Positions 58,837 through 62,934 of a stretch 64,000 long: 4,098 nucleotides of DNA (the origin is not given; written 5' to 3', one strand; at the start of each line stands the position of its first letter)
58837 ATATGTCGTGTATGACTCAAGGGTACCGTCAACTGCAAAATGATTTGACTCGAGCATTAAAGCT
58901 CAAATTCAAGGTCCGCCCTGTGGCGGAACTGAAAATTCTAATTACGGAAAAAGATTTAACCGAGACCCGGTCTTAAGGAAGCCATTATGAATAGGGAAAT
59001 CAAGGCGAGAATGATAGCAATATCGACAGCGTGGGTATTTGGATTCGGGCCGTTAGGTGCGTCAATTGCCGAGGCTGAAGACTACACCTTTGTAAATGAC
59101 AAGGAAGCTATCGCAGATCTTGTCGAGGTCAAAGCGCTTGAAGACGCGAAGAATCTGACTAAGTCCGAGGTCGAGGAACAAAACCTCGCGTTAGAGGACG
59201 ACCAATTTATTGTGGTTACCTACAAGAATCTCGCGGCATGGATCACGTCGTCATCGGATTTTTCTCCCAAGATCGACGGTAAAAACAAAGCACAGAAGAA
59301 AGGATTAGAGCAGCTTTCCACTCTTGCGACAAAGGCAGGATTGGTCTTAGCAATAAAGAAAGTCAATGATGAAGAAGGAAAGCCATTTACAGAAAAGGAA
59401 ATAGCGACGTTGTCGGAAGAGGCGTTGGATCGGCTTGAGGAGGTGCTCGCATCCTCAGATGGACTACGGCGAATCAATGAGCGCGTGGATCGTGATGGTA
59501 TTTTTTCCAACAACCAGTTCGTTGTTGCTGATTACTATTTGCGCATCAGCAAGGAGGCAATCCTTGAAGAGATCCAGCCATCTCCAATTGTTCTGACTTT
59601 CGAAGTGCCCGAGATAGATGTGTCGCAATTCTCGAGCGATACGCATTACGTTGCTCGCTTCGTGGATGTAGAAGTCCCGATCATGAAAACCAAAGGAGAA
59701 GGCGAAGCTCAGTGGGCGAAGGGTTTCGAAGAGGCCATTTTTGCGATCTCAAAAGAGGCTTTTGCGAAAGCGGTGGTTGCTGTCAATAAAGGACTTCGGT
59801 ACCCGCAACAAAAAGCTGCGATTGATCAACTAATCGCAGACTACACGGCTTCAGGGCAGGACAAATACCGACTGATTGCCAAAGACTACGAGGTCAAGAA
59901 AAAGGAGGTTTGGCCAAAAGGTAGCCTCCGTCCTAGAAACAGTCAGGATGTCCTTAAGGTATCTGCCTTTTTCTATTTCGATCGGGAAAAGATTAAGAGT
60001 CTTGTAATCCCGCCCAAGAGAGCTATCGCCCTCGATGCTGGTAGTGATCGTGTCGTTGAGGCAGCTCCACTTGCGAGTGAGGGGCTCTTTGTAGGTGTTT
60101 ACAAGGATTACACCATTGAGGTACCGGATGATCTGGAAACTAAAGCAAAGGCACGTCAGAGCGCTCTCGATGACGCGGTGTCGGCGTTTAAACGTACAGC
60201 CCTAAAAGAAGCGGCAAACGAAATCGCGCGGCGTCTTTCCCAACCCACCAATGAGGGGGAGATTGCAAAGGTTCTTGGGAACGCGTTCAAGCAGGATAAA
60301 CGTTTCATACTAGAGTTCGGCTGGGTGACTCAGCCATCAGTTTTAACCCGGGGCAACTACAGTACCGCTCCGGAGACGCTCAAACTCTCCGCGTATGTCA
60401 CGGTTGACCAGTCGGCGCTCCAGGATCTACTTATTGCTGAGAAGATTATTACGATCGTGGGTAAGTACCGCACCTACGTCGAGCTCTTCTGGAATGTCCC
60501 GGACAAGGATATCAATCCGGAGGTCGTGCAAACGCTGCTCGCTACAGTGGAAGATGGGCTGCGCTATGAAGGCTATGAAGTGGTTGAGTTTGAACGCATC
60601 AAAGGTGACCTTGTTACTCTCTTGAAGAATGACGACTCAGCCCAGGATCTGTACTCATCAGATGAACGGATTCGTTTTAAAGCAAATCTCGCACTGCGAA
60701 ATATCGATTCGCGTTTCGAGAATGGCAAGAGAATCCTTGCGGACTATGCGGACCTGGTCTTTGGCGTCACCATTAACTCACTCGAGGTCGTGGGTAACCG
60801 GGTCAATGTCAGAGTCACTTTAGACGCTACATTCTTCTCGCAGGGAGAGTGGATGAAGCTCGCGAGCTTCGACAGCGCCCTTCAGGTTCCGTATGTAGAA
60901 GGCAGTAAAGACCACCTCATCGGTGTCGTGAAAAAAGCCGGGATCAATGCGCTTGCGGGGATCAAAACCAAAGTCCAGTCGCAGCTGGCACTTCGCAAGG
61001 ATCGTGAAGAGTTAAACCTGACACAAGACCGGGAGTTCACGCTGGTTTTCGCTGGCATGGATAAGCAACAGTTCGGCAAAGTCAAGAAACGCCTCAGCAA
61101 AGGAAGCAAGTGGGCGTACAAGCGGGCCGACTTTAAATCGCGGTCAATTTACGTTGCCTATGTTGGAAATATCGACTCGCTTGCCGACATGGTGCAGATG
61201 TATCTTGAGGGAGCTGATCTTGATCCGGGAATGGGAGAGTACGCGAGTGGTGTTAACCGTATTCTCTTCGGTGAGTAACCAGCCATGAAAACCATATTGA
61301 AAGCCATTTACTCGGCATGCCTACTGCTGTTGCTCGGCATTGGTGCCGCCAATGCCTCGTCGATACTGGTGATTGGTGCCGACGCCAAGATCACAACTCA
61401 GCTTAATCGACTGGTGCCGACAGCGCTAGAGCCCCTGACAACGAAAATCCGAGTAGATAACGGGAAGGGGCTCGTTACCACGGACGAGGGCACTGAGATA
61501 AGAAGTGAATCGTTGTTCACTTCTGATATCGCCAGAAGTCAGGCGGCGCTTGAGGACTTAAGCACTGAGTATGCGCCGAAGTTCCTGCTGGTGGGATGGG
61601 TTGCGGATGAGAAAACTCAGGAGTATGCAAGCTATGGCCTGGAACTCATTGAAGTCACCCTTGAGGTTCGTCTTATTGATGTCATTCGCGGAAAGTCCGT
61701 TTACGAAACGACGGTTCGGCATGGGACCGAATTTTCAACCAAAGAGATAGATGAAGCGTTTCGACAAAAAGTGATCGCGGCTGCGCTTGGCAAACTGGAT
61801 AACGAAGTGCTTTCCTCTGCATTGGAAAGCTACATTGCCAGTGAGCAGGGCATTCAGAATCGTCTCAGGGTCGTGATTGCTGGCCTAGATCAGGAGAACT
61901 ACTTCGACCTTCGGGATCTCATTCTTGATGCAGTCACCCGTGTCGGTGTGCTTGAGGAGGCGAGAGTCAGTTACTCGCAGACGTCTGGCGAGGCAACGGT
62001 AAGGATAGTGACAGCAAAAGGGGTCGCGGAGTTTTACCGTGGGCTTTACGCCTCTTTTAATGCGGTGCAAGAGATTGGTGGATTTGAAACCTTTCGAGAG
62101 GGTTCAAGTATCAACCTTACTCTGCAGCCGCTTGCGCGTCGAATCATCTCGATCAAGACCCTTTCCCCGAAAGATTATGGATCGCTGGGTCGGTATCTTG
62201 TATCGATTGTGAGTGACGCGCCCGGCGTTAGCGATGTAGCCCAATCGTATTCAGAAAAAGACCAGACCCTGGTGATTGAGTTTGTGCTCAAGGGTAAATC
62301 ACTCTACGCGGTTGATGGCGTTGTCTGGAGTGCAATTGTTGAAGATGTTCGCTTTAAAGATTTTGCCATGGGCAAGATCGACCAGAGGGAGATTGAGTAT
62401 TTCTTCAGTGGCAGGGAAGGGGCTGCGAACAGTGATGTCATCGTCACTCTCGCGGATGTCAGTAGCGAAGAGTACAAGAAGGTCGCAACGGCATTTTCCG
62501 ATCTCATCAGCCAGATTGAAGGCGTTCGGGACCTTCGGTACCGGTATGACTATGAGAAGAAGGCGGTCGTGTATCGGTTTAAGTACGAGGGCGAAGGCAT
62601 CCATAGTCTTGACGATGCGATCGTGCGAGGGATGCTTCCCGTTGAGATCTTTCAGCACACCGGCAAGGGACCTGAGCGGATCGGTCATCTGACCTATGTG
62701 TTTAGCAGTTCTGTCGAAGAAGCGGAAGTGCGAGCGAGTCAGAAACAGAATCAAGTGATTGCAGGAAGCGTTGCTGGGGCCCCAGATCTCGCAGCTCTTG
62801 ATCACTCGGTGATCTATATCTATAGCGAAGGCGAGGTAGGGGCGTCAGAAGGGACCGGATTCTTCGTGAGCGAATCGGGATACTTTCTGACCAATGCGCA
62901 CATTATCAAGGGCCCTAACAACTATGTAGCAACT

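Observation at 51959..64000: Low-GC island with a tightly coupled operon of exclusively envelope-targeted proteins (two proteases, TPR scaffold, DUF4384, LPP20/FlgO-like repeat proteins): candidate undescribed extracytoplasmic system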

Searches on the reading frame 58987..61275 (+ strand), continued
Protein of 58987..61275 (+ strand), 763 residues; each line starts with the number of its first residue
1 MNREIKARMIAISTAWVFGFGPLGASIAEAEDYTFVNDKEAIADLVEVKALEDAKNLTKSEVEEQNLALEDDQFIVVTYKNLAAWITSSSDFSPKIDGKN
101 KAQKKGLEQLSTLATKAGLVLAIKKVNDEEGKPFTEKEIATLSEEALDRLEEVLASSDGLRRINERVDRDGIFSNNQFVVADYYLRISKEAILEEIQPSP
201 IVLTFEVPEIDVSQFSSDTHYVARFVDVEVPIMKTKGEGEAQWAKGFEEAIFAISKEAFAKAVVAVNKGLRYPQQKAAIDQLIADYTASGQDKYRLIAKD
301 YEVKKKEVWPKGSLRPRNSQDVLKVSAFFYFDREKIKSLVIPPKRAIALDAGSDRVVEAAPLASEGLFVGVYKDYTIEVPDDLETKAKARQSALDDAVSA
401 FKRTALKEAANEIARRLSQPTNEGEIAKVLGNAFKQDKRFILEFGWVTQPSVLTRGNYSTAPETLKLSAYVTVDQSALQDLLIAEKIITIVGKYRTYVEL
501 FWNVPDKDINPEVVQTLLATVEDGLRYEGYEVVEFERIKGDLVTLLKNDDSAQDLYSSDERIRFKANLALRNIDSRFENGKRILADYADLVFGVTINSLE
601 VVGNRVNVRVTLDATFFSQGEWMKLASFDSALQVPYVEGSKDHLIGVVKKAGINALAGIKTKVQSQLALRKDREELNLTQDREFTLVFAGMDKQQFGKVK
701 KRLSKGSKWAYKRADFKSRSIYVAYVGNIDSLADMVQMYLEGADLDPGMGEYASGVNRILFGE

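Call 57: list_cluster_members(proteins=[L016:5220-7334:+, L020:12692-14803:+, L033:3195-5570:+, L034:4373-6760:+, L036:4899-7286:+, L038:3861-6248:+, L039:3508-5895:+, L014:11696-14416:+, L015:7780-10518:+, L041:12019-14676:+])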
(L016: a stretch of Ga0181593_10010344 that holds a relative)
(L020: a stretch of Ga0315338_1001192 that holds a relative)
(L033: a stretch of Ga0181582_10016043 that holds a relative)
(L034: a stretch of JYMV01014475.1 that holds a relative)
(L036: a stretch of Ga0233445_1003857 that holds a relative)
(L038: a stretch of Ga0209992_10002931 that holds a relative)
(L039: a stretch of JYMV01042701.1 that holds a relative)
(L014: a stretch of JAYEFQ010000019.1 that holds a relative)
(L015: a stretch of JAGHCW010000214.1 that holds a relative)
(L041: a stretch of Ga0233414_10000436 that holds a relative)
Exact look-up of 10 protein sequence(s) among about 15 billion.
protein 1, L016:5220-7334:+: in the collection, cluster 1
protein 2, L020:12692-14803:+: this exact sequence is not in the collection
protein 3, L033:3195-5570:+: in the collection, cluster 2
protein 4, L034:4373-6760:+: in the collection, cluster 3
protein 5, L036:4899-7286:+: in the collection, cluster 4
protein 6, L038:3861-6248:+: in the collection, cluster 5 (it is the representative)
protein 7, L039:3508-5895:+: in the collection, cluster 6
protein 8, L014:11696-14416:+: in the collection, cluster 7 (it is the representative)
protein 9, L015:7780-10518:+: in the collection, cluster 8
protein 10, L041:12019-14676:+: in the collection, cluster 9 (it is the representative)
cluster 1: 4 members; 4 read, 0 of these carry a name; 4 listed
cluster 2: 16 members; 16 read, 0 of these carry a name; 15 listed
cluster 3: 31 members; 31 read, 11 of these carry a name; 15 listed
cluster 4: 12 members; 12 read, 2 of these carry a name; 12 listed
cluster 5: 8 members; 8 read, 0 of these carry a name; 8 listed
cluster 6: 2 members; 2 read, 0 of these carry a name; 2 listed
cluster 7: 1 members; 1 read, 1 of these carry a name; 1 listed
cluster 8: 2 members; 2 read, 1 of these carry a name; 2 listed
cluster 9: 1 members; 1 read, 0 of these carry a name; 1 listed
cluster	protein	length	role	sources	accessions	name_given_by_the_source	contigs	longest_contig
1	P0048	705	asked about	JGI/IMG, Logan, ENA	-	-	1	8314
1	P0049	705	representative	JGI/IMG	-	-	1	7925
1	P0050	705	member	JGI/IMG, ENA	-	-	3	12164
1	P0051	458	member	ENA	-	-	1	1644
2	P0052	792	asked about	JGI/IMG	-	-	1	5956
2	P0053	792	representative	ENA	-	-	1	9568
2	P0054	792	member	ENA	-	-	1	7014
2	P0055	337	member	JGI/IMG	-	-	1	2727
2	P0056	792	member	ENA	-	-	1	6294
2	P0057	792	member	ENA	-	-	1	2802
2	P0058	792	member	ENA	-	-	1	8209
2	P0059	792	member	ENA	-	-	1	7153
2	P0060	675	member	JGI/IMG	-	-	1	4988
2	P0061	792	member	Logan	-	-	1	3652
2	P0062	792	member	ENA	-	-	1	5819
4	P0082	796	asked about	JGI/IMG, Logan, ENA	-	S1-C subfamily serine protease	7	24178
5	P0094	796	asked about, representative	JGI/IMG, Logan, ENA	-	-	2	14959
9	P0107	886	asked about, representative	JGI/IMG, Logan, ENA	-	-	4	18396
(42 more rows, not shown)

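Call 63: search_protein_families(library=padloc, proteins=[window:58987-61275:+], max_evalue=0.01)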
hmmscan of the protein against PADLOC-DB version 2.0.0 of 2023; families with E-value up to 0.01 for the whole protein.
window:58987-61275:+ (763 aa): 0 families

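Call 72: search_dna_similar(query=window:58987-61275:+, collection=plasmids, mode=protein, max_evalue=0.001, max_rows=10)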
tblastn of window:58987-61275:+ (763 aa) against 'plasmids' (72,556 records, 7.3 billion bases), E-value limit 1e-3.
No match.

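Call 73: search_dna_similar(query=window:58987-61275:+, collection=phages, mode=protein, max_evalue=0.001, max_rows=10)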
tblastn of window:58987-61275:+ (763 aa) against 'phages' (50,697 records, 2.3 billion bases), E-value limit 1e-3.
No match.

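Call 74: find_encoding_contigs(protein=P0082, flank=10000, max_places=2)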
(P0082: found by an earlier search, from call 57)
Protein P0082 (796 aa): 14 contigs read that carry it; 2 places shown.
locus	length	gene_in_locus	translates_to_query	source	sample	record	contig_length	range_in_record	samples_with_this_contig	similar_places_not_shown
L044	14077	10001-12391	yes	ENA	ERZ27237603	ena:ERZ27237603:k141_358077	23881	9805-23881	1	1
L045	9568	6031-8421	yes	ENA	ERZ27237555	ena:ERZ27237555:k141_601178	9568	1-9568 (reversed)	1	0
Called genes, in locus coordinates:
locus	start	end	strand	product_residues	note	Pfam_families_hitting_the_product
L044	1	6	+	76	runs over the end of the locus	PF01722:BolA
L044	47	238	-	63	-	PF14255:Zn_ribbon_21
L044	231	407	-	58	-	PF06945:DUF1289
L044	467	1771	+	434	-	PF04851:ResIII, PF00270:DEAD, PF00271:Helicase_C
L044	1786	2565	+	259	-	PF27507:DjlA_TM, PF05099:TerB, PF00226:DnaJ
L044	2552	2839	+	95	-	-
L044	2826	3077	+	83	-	-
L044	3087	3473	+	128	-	-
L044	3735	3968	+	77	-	PF19891:DUF6364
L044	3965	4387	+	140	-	PF13470:PIN_3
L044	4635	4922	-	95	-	PF05016:ParE_toxin, PF15781:ParE-like_toxin (weak)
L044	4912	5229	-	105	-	PF02604:PhdYeFM_antitox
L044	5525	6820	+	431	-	-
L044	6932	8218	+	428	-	PF14326:DUF4384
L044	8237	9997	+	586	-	-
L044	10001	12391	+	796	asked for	PF10459:Peptidase_S46 (faint), PF00089:Trypsin (weak), PF13365:Trypsin_2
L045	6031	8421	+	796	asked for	PF10459:Peptidase_S46 (faint), PF00089:Trypsin (weak), PF13365:Trypsin_2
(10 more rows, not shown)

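Call 88: find_related_loci(query=A2, collection=viral_contigs, flank=10000)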
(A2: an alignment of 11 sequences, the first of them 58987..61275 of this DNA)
Query A2 (763 aa) in viral_contigs; peptide patterns used: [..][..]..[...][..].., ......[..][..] (x = any residue, [..] = any of these).
28 stretches matched a pattern, but none encodes a relative of the query by tblastn (E <= 1e-3).

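Call 91: search_protein_families(library=pfam, alignment_id=A1, max_evalue=1)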
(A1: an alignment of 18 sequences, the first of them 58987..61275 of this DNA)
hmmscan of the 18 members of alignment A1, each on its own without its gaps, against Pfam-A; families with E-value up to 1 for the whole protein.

A. member 1, window:58987-61275:+ (763 aa): 0 families

B. families by the number of members that match (of 18 scanned): 37 families (the first 25 are shown)
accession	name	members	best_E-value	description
PF04390.17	LptE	2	0.00069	Lipopolysaccharide-assembly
PF16879.10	Sin3a_C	1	0.004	C-terminal domain of Sin3a protein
PF12348.14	CLASP_N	1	0.005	CLASP N terminal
PF12353.13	eIF3g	1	0.0072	Eukaryotic translation initiation factor 3 subunit G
PF20439.3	SpoIVA_C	1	0.012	Sporulation stage IV protein A, C-terminal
PF04433.23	SWIRM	1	0.012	SWIRM domain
PF07676.18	PD40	1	0.017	WD40-like Beta Propeller Repeat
PF08708.16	PriCT_1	1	0.028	Primase C terminal 1 (PriCT-1)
PF24714.1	TOR1L1_N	1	0.034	TORTIFOLIA1 N-terminal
PF12305.13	DUF3630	1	0.036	Protein of unknown function (DUF3630)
PF04079.22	SMC_ScpB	1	0.039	Segregation and condensation complex subunit ScpB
PF19369.4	DUF5944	1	0.056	Family of unknown function (DUF5944)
PF25159.1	DUF7826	1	0.062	Repeat of unknown function (DUF7826)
PF07198.17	DUF1410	1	0.065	Protein of unknown function (DUF1410)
PF19531.4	DUF6058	1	0.068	Family of unknown function (DUF6058)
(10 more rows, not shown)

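Call 93: find_encoding_contigs(protein=P0107, flank=10000, max_places=1)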
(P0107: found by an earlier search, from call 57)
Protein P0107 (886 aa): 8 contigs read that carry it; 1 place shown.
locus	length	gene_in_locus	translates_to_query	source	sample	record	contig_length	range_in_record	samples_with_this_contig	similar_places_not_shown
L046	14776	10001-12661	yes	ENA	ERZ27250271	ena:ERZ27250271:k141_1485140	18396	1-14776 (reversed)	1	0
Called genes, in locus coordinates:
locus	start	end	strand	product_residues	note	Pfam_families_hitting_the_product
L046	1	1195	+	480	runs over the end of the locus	PF25990:Beta-barrel_YknX, PF25954:Beta-barrel_RND_2 (faint), PF25975:CzcB_C, PF25989:YknX_C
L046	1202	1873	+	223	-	PF00005:ABC_tran, PF02463:SMC_N (weak), PF13304:AAA_21 (faint)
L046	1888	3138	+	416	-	PF12704:MacB_PCD, PF02687:FtsX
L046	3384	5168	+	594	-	PF00656:Peptidase_C14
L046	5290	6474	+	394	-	-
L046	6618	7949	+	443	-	PF14326:DUF4384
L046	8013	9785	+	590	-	-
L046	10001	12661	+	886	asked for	PF13365:Trypsin_2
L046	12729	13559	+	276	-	PF00656:Peptidase_C14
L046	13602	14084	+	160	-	PF01797:Y1_Tnp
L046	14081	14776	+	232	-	?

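Call 94: find_encoding_contigs(protein=P0094, flank=10000, max_places=1)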
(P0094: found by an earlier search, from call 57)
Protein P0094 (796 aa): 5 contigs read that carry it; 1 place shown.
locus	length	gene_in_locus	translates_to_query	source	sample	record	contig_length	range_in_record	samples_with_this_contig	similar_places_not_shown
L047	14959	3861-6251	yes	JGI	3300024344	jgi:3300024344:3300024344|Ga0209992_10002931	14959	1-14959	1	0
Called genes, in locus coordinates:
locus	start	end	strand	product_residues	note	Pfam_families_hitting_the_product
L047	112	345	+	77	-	-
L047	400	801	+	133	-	-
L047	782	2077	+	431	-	PF14326:DUF4384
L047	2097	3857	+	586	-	-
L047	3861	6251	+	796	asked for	PF00089:Trypsin (weak), PF10459:Peptidase_S46 (faint), PF13365:Trypsin_2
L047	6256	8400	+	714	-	PF13176:TPR_7 (faint), PF13414:TPR_11 (faint), PF08238:Sel1, PF09136:Glucodextran_B, PF00656:Peptidase_C14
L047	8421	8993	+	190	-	-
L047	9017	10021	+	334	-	-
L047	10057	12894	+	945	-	PF13103:TonB_2 (weak), PF09136:Glucodextran_B (weak), PF00656:Peptidase_C14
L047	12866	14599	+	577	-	PF09136:Glucodextran_B, PF00656:Peptidase_C14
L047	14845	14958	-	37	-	?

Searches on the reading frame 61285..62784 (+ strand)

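Call 92: search_protein_families(library=pfam, alignment_id=A7, max_evalue=1)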
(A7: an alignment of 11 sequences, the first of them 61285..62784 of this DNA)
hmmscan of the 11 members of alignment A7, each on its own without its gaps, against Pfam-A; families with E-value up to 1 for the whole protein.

A. member 1, window:61285-62784:+ (500 aa): 2 families
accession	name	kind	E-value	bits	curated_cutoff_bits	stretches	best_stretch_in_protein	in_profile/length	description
PF01172.24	SBDS_N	-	0.065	13.6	24.6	1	127-163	31-66/88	Shwachman-Bodian-Diamond syndrome (SBDS) N-terminal domain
PF24690.1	NTCP5_P3_N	-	0.068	13.7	27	1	271-324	35-88/109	NTCP5/P3 N-terminal domain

B. families by the number of members that match (of 11 scanned): 6 families
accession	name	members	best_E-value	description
PF01172.24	SBDS_N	1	0.065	Shwachman-Bodian-Diamond syndrome (SBDS) N-terminal domain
PF24690.1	NTCP5_P3_N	1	0.068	NTCP5/P3 N-terminal domain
PF06764.17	DUF1223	1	0.086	Protein of unknown function (DUF1223)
PF13036.11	LpoB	1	0.15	Peptidoglycan-synthase activator LpoB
PF13204.13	Apiosidase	1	0.16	Apiosidase-like, catalytic domain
PF04422.18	FrhB_FdhB_N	1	0.28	Coenzyme F420 hydrogenase/dehydrogenase, beta subunit N-term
